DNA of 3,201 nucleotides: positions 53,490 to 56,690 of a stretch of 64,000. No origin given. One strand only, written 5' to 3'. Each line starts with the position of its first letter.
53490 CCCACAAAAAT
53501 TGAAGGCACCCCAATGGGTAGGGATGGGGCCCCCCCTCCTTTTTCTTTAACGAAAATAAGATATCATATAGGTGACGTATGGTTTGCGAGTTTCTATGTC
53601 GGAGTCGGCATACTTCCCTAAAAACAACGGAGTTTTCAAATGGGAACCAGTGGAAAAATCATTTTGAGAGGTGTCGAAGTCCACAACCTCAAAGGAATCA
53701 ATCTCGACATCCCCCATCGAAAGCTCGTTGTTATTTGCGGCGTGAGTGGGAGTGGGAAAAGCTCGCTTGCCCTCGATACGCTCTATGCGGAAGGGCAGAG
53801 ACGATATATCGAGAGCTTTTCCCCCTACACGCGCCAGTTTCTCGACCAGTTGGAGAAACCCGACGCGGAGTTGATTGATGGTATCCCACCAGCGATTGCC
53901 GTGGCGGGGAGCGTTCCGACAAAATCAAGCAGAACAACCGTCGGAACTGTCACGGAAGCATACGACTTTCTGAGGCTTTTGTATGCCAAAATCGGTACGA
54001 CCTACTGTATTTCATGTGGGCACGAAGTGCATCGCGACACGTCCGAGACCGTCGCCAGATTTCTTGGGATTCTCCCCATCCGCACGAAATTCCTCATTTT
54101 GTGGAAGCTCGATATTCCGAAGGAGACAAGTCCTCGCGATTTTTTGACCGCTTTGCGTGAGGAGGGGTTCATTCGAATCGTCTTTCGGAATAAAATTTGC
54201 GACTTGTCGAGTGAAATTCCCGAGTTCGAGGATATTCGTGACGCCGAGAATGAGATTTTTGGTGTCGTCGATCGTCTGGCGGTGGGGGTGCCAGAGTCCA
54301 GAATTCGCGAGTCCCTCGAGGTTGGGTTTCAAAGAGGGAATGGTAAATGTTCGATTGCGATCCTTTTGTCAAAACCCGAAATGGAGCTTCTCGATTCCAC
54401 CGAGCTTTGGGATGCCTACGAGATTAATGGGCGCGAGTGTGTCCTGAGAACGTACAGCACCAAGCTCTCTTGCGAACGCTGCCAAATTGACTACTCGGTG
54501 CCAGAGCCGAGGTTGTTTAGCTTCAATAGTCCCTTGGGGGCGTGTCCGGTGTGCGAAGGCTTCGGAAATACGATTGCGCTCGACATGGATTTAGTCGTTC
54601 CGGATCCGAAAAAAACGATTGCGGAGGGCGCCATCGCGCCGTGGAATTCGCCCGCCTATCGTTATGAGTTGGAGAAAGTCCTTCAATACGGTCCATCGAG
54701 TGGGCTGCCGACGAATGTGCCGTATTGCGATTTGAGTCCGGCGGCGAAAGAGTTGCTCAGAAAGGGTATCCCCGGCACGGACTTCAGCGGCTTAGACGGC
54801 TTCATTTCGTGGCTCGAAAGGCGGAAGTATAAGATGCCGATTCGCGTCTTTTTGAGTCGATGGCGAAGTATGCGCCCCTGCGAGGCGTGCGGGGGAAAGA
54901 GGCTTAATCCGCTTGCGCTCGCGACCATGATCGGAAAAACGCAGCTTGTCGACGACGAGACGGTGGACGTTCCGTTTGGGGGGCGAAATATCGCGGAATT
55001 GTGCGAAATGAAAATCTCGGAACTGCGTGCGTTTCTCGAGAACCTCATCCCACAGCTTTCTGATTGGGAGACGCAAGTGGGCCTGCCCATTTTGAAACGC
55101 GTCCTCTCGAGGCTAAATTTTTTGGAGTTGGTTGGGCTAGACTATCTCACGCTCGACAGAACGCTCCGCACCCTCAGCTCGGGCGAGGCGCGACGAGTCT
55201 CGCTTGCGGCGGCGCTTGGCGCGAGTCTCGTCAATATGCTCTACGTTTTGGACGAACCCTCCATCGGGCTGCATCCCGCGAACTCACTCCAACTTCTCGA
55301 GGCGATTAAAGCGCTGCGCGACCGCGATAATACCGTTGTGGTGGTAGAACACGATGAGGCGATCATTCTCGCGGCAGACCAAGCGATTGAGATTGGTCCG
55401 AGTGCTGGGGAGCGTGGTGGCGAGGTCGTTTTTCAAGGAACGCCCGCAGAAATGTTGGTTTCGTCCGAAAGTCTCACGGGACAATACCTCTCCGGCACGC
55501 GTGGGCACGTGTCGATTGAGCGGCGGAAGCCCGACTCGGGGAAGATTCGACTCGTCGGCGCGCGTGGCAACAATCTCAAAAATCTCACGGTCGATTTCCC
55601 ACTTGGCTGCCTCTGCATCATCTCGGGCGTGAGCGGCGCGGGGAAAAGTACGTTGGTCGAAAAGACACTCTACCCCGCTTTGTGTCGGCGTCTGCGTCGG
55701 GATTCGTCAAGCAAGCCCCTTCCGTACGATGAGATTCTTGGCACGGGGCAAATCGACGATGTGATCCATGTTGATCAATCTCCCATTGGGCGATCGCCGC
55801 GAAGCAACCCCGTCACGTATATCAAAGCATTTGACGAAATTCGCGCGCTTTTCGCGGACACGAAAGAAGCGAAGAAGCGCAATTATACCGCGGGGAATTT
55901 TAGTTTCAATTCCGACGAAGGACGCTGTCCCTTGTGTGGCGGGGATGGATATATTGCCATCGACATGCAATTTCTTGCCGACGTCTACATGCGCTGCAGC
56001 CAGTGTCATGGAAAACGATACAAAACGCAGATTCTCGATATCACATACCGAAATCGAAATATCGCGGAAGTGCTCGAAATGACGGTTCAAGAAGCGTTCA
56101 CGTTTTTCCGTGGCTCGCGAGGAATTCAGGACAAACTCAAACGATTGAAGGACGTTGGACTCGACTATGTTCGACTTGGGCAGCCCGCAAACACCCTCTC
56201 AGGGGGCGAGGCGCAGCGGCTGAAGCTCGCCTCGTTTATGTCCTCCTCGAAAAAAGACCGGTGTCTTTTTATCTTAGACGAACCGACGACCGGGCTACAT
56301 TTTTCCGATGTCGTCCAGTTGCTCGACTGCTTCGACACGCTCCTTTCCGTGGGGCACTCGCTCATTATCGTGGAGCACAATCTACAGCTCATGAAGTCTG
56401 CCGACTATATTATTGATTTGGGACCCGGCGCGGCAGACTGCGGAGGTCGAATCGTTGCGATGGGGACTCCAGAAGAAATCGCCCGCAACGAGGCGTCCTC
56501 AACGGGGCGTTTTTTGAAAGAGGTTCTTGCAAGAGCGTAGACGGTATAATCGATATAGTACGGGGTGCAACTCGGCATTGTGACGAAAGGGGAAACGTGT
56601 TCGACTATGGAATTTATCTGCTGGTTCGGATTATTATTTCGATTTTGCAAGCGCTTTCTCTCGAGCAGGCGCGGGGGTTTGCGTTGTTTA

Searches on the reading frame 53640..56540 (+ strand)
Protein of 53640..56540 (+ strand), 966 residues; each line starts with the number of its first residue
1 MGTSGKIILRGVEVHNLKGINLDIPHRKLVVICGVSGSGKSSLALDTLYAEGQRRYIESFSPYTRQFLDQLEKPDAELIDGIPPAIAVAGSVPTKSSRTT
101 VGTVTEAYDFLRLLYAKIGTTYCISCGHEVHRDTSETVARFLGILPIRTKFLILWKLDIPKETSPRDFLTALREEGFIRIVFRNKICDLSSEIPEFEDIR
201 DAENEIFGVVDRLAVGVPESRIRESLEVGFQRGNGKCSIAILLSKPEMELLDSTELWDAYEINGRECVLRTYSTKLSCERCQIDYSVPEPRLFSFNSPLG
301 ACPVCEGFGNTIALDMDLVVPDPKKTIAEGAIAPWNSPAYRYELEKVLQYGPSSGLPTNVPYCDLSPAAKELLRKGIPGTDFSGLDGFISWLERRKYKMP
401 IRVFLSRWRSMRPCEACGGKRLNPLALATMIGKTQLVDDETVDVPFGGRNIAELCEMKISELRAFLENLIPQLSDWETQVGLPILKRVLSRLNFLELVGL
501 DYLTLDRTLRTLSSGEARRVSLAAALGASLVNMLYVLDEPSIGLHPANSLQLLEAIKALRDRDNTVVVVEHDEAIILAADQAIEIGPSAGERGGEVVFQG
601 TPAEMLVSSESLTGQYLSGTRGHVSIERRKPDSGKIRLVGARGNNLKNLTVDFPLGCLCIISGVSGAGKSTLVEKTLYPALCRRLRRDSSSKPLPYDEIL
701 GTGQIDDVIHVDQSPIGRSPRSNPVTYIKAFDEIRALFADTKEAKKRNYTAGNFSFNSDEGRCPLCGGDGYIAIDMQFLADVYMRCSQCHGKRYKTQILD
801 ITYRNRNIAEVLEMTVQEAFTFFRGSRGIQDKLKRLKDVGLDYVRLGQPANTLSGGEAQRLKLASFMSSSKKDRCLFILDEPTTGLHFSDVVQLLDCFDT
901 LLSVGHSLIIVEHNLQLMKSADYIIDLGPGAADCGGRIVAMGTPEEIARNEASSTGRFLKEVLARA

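Call 27: search_protein_families(library=pfam, proteins=[window:53640-56540:+], max_evalue=0.01)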
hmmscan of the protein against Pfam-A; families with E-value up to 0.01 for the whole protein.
window:53640-56540:+ (966 aa): 19 families
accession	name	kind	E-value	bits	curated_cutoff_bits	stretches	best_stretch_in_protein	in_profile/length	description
PF00005.33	ABC_tran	-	3.3e-21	76.8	25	2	813-884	73-137/137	ABC transporter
PF17755.6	UvrA_DNA-bind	-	2.8e-10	40.9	23.2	1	315-378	1-64/110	UvrA DNA-binding domain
PF02463.25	SMC_N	-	5.7e-10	39.4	40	0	832-925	135-209/220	RecF/RecN/SMC N terminal domain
PF17760.6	UvrA_inter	-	4.1e-08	33.5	23.3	1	136-241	4-107/109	UvrA interaction domain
PF13191.12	AAA_16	-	7.7e-07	30.2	32.6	0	657-684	25-51/167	AAA ATPase domain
PF13671.12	AAA_33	-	2.1e-06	28.5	27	0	658-692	1-35/143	AAA domain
PF13555.12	AAA_29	-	7.3e-06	26.1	27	0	658-673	24-39/61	P-loop containing region of AAA domain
PF13304.12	AAA_21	-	1.2e-05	26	27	1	507-571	233-298/304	AAA domain, putative AbiEii toxin, Type IV TA system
PF20703.3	nSTAND1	-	1.9e-05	25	27.1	0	26-44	32-50/379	Novel STAND NTPase 1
PF03193.22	RsgA_GTPase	-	7.5e-05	23.1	30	0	657-675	107-125/174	RsgA GTPase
PF13476.12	AAA_23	-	8.6e-05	23.7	27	0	7-43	2-35/201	AAA domain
PF20720.3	nSTAND3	-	0.0002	21.5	27.2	0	658-681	19-42/155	Novel STAND NTPase 3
PF00684.25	DnaJ_CXXCXGXG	-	0.00041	21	32.7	0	760-793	15-51/65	DnaJ central domain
PF13401.12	AAA_22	-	0.00051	20.8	27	0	26-49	4-27/130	AAA domain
PF23641.1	YmcF-like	-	0.001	19.7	27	1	782-806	5-29/62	YmcF-like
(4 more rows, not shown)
